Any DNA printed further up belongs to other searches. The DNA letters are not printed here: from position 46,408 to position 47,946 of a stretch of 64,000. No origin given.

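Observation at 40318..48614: Seven-gene ATP-grasp / S51-like / esterase block inserted in a glycogen locus: candidate uncharacterised ligase-hydrolase system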

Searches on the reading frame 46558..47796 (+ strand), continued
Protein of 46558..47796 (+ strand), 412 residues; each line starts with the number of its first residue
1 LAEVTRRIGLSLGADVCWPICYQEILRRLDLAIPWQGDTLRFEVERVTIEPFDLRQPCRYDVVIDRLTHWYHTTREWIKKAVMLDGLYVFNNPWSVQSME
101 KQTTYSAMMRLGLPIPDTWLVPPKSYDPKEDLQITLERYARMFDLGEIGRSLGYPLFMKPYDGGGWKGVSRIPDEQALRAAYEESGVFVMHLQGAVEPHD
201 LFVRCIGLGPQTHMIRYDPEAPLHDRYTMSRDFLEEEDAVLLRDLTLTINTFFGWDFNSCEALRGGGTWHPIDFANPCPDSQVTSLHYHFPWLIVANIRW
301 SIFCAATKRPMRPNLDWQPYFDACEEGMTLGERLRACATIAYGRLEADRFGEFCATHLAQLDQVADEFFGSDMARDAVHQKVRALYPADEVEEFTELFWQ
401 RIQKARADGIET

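Call 41: search_protein_families(library=pfam, proteins=[L023:720-1682:+, L003:12131-14044:+, L003:14048-15001:+], max_evalue=0.001)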
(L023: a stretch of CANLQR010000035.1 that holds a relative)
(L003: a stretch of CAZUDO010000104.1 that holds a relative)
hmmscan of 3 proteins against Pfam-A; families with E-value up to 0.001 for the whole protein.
L023:720-1682:+ (320 aa): 1 family
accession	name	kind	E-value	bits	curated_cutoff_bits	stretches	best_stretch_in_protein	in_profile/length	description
PF05013.17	FGase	-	5.3e-08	33.7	28.9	1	48-288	3-218/219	N-formylglutamate amidohydrolase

L003:12131-14044:+ (637 aa): 2 families
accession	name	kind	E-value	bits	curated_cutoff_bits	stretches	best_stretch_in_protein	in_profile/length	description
PF00571.33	CBS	-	4.8e-29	100.9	24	2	574-625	1-53/57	CBS domain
PF04107.18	GCS2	-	7.2e-13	49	21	1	46-275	2-216/291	Glutamate-cysteine ligase family 2(GCS2)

L003:14048-15001:+ (317 aa): 1 family
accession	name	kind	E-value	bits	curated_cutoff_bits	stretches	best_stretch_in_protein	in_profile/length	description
PF24827.1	AstE_AspA_cat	-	4.7e-18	65.9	25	1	24-177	1-151/192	Succinylglutamate desuccinylase/Aspartoacylase catalytic domain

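Call 56: search_protein_families(library=padloc, proteins=[window:46558-47796:+], max_evalue=0.001)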
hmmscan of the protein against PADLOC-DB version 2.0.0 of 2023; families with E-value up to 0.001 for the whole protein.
window:46558-47796:+ (412 aa): 0 families

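Call 57: search_protein_representatives(alignment_id=A1)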
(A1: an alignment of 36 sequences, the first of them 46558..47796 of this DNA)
Query: 36 sequences, 416 profile positions. Proteins with E-value up to 0.001 (for the whole library): 1519; up to 1e-10: 937; up to 1e-30: 318. The best 150 are listed.
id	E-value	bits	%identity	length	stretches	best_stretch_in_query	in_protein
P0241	2.0e-186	636.5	-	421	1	1-411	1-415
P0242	9.2e-155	532.2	-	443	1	40-315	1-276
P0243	3.0e-147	507.4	-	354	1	129-411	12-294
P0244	2.7e-143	494.4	-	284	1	27-290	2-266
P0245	2.8e-133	461.4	-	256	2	193-368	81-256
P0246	4.7e-132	457.4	-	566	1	28-409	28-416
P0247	3.1e-125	434.9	-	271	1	1-210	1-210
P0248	1.8e-124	432.4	-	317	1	67-330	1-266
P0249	2.0e-124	432.2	-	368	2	47-236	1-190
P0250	2.7e-122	425.2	-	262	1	158-412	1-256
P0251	2.7e-116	405.4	-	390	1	134-405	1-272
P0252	3.0e-115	402.0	-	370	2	180-394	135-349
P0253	1.9e-114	399.3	-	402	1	12-410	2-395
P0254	2.3e-114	399.1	-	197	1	1-196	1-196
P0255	2.3e-111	389.2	-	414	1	5-319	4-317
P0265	1.5e-98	347.0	-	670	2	177-366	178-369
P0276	6.5e-85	302.1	-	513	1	158-339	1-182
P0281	4.9e-84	299.2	-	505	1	6-370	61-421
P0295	4.3e-76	273.0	-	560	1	38-237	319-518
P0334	1.1e-59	219.0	-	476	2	154-403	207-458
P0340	2.3e-58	214.7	-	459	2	154-406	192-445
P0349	2.1e-56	208.2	-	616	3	96-235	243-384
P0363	1.5e-52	195.4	-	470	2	151-372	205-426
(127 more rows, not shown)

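Call 58: search_protein_families(library=pfam, proteins=[P0246, P0265, P0295, P0349, P0281, P0276, P0334, P0340, P0363, P0253], max_evalue=0.001)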
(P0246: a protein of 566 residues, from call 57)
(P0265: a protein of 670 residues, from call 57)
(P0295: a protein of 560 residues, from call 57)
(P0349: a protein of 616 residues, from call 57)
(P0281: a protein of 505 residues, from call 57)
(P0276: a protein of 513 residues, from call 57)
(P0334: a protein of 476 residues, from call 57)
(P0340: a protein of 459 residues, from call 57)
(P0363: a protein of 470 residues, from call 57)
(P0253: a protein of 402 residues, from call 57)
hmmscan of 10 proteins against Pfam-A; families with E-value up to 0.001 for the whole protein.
P0246 (566 aa): 0 families

P0265 (670 aa): 0 families

P0295 (560 aa): 0 families

P0349 (616 aa): 1 family
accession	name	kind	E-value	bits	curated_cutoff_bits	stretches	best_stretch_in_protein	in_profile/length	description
PF00756.26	Esterase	-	6.2e-06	26.6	22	1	1-119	120-250/251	Putative esterase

P0281 (505 aa): 0 families

P0276 (513 aa): 0 families

P0334 (476 aa): 0 families

P0340 (459 aa): 0 families

P0363 (470 aa): 0 families

P0253 (402 aa): 0 families

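Call 63: search_protein_families(library=pfam, proteins=[L012:8540-9844:+, L004:8582-9760:+, L014:8642-9832:-, L014:7797-8618:+, L001:15104-16072:+, L001:16159-16914:+, L001:16991-18088:-, L001:18461-19072:+, L006:3231-5261:+, L017:2103-4103:+], max_evalue=0.001)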
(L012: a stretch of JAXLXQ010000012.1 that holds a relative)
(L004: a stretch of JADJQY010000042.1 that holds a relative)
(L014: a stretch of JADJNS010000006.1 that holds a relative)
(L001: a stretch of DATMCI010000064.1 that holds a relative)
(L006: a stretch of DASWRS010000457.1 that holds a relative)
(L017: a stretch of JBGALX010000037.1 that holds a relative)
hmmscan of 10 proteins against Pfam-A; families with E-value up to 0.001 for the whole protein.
L012:8540-9844:+ (434 aa): 1 family
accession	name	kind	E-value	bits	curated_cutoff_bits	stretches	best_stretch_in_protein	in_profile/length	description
PF00375.23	SDF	-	1e-115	387.3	27.9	1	20-428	1-386/387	Sodium:dicarboxylate symporter family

L004:8582-9760:+ (392 aa): 0 families

L014:8642-9832:- (396 aa): 0 families

L014:7797-8618:+ (273 aa): 0 families

L001:15104-16072:+ (322 aa): 0 families

L001:16159-16914:+ (251 aa): 1 family
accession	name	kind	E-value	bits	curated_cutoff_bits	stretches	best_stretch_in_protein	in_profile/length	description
PF05023.20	Phytochelatin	-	3.5e-12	46.4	24.9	1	40-207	42-209/210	Phytochelatin synthase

L001:16991-18088:- (365 aa): 1 family
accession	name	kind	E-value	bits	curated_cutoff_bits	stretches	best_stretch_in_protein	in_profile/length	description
PF14388.11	DUF4419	-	2.8e-79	267.2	25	1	63-353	1-303/303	Domain of unknown function (DUF4419)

L001:18461-19072:+ (203 aa): 1 family
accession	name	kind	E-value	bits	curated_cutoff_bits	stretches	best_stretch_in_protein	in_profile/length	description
PF01965.30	DJ-1_PfpI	-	3.2e-40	138.1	26.6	1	20-136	47-163/165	DJ-1/PfpI family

L006:3231-5261:+ (676 aa): 5 families
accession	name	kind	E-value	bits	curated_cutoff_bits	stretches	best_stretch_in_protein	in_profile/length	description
PF03781.23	FGE-sulfatase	-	2.4e-53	181.9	23.3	1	444-675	3-254/255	Sulfatase-modifying factor enzyme 1-like domain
PF00069.31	Pkinase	-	1.7e-50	172.3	31.7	1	155-407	1-253/263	Protein kinase domain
PF07714.23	PK_Tyr_Ser-Thr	-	6.4e-35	121.1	23.1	1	157-407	3-250/258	Protein tyrosine and serine/threonine kinase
PF06293.20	Kdo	-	0.0001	22.2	21.3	1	231-301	95-166/207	Lipopolysaccharide kinase (Kdo/WaaP) family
PF12773.13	DZR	-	0.00041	20.9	27.3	1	88-108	25-45/45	Double zinc ribbon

L017:2103-4103:+ (666 aa): 1 family
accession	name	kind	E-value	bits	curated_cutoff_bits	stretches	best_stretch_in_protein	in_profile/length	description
PF13265.11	DUF4056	-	3.4e-58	197.6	23.6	1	33-264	9-258/266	Protein of unknown function (DUF4056)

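Call 66: find_encoding_contigs(protein=P0076, flank=10000, max_places=2)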
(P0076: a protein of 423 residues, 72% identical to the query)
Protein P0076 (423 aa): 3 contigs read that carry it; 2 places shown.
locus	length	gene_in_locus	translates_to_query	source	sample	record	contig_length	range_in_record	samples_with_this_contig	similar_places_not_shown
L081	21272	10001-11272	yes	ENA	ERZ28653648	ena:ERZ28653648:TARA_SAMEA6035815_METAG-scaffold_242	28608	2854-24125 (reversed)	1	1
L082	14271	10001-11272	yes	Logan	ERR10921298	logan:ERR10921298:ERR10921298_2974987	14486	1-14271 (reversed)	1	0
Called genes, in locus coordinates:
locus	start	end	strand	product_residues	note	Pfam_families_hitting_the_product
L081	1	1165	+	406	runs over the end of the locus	PF00089:Trypsin, PF13365:Trypsin_2, PF16697:Yop-YscD_cpl (weak), PF00498:FHA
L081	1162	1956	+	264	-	PF13672:PP2C_2, PF07228:SpoIIE (faint)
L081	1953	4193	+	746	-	PF00069:Pkinase, PF07714:PK_Tyr_Ser-Thr, PF03109:ABC1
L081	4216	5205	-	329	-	PF03279:Lip_A_acyltrans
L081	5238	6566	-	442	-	-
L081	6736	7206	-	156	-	PF13279:4HBT_2, PF03061:4HBT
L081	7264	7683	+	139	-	PF02566:OsmC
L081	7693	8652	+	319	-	PF03575:Peptidase_S51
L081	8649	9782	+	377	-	PF11806:Enterochelin_N (faint), PF00756:Esterase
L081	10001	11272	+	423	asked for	-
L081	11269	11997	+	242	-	PF00756:Esterase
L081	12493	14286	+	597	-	-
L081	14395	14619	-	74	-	-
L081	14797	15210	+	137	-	PF01475:FUR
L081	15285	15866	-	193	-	PF11138:DUF2911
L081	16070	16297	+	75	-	-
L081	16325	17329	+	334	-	-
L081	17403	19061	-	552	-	PF16822:ALGX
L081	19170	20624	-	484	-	PF03062:MBOAT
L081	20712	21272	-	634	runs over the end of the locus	PF13385:Laminin_G_3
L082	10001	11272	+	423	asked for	-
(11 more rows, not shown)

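Call 67: list_cluster_members(proteins=[P0076, P0055, P0121, P0013])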
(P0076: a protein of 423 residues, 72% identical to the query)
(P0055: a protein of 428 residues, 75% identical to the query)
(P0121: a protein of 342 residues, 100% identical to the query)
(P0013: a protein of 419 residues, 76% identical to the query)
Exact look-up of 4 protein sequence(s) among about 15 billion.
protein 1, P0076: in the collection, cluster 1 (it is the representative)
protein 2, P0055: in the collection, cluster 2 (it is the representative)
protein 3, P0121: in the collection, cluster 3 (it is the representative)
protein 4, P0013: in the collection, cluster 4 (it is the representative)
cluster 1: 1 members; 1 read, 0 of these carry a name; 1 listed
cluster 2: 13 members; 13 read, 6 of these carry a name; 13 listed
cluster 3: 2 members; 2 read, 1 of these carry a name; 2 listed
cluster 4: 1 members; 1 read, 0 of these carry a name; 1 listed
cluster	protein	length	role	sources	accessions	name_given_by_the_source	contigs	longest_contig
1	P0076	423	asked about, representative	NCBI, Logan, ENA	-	-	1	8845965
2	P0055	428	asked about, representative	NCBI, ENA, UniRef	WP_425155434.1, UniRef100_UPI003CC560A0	ATP-grasp domain-containing protein [Candidatus Palauibacter sp.] | ATP-grasp domain-containing protein n=1 Tax=Candidatus Palauibacter sp. TaxID=3101350 ...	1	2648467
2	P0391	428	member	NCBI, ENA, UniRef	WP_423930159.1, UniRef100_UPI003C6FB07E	ATP-grasp domain-containing protein [Candidatus Palauibacter sp.] | ATP-grasp domain-containing protein n=1 Tax=Candidatus Palauibacter sp. TaxID=3101350 ...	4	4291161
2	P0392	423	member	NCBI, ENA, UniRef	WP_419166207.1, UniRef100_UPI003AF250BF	ATP-grasp domain-containing protein [Candidatus Palauibacter sp.] | ATP-grasp domain-containing protein n=1 Tax=Candidatus Palauibacter sp. TaxID=3101350 ...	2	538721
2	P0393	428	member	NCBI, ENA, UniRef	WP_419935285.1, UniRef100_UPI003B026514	ATP-grasp domain-containing protein [Candidatus Palauibacter sp.] | ATP-grasp domain-containing protein n=1 Tax=Candidatus Palauibacter sp. TaxID=3101350 ...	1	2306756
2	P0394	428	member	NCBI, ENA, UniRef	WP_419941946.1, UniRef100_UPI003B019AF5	ATP-grasp domain-containing protein [Candidatus Palauibacter sp.] | ATP-grasp domain-containing protein n=1 Tax=Candidatus Palauibacter sp. TaxID=3101350 ...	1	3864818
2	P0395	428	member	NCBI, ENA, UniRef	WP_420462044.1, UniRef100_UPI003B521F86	ATP-grasp domain-containing protein [Candidatus Palauibacter sp.] | ATP-grasp domain-containing protein n=1 Tax=Candidatus Palauibacter sp. TaxID=3101350 ...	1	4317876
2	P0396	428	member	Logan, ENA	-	-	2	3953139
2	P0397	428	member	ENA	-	-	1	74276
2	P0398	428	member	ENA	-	-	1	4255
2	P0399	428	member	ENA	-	-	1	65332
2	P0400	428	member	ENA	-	-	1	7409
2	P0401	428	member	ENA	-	-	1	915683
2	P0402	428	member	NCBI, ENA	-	-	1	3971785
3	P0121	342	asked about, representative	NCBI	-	-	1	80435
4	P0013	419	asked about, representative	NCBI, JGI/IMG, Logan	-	-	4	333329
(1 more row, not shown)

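Call 77: search_solved_structures(query=A1, max_evalue=0.01, show_alignments=3)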
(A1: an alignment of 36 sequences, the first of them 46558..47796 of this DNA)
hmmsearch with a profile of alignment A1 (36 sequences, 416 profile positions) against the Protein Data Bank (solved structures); distinct sequences matched with E-value up to 0.01: 7.
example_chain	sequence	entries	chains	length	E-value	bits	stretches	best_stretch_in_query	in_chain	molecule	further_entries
3q1k_A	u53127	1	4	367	0.00025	23.4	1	135-182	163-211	D-alanine--D-alanine ligase A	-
3i12_A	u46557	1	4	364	0.00026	23.4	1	135-182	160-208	D-alanine-D-alanine ligase A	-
7u56_A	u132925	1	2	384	0.00029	23.2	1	135-182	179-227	D-alanine--D-alanine ligase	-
5nrh_A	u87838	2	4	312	0.00046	22.5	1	144-226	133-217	D-alanine--D-alanine ligase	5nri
4egq_A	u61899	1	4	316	0.00047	22.5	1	144-226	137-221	D-alanine--D-alanine ligase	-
4fu0_A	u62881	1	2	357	0.0034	19.7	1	134-201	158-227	D-alanine--D-alanine ligase 7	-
3ouu_A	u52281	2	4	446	0.0087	18.3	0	147-187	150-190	Biotin carboxylase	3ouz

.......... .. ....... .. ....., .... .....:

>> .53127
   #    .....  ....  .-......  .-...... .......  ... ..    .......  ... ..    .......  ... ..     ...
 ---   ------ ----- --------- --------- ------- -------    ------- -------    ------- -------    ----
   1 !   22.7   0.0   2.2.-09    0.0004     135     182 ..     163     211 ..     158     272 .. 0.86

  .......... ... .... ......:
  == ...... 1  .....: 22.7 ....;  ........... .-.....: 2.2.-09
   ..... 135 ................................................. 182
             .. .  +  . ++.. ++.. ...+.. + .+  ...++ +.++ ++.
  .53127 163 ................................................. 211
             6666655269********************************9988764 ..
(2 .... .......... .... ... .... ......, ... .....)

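Call 82: find_encoding_contigs(protein=P0067, flank=10000, max_places=1)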
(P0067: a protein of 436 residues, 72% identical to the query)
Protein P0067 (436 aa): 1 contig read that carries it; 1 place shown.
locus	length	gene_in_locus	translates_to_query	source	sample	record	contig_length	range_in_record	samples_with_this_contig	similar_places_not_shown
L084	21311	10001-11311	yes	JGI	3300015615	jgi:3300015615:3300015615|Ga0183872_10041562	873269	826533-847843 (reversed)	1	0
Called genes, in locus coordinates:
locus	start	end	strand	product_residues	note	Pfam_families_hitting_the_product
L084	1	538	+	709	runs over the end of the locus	-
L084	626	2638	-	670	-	PF02922:CBM_48, PF00128:Alpha-amylase, PF02806:Alpha-amylase_C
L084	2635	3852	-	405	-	PF18130:ATPgrasp_N, PF01071:GARS_A (weak), PF02655:ATP-grasp_3, PF02786:CPSase_L_D2, PF02222:ATP-grasp, PF07478:Dala_Dala_lig_C (weak), PF13535:ATP-grasp_4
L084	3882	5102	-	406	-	PF01071:GARS_A (weak), PF02786:CPSase_L_D2 (weak), PF02222:ATP-grasp, PF07478:Dala_Dala_lig_C (faint), PF13535:ATP-grasp_4 (weak)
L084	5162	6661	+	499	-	PF08323:Glyco_transf_5, PF13439:Glyco_transf_4, PF13579:Glyco_trans_4_4, PF00534:Glycos_transf_1, PF13692:Glyco_trans_1_4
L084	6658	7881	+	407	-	PF02786:CPSase_L_D2, PF02222:ATP-grasp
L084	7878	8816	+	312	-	-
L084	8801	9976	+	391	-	PF11806:Enterochelin_N (weak), PF00756:Esterase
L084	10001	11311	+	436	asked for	-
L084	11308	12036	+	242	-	PF00756:Esterase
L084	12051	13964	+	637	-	PF04107:GCS2, PF00571:CBS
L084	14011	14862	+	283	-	PF24827:AstE_AspA_cat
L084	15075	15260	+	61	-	-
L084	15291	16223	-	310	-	PF01795:Methyltransf_5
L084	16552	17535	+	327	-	-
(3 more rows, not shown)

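Call 83: find_encoding_contigs(protein=P0105, flank=10000, max_places=1)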
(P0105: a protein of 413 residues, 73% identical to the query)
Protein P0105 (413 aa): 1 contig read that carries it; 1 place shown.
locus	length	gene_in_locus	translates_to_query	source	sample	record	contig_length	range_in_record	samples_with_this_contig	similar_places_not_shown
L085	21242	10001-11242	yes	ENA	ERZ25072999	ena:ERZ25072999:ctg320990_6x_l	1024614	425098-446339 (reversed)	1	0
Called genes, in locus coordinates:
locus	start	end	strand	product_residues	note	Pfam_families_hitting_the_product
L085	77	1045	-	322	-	-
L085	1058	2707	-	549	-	PF01970:TctA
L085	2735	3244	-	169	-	PF07331:TctB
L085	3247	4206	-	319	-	PF03401:TctC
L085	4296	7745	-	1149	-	PF00536:SAM_1, PF07647:SAM_2, PF00211:Guanylate_cyc, PF13191:AAA_16, PF13401:AAA_22 (weak), PF24883:NPHP3_N (faint), PF13424:TPR_12 (faint), PF07719:TPR_2 (faint)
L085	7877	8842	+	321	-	PF03575:Peptidase_S51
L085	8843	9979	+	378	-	PF00756:Esterase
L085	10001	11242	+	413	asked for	-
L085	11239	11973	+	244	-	PF00756:Esterase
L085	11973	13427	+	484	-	PF08323:Glyco_transf_5, PF00534:Glycos_transf_1, PF13692:Glyco_trans_1_4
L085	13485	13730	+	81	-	PF02604:PhdYeFM_antitox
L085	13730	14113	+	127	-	PF01850:PIN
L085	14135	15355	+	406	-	PF02786:CPSase_L_D2, PF02222:ATP-grasp, PF13535:ATP-grasp_4 (faint)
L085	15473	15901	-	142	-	PF01850:PIN (weak)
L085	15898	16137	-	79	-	PF04014:MazE_antitoxin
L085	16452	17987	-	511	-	PF13808:DDE_Tnp_1_assoc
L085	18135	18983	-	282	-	-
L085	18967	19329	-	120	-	-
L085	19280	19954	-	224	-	-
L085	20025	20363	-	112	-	PF12797:Fer4_2 (faint), PF12837:Fer4_6 (faint), PF13237:Fer4_10 (faint), PF13183:Fer4_8 (faint), PF12838:Fer4_7 (weak), PF13187:Fer4_9 (weak), PF00037:Fer4, PF11953:DUF3470, +1 more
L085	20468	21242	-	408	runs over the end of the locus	PF04389:Peptidase_M28 (weak), PF01546:Peptidase_M20, PF07687:M20_dimer (weak)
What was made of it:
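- In L085 glgA follows Est2 with a 1-bp overlap (call 83). Single loci carry a phytochelatin-synthase-like gene and a DJ-1/PfpI gene, OsmC, a Na+:dicarboxylate symporter inside the cluster, or TctABC beside it (calls 63, 66, 83).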
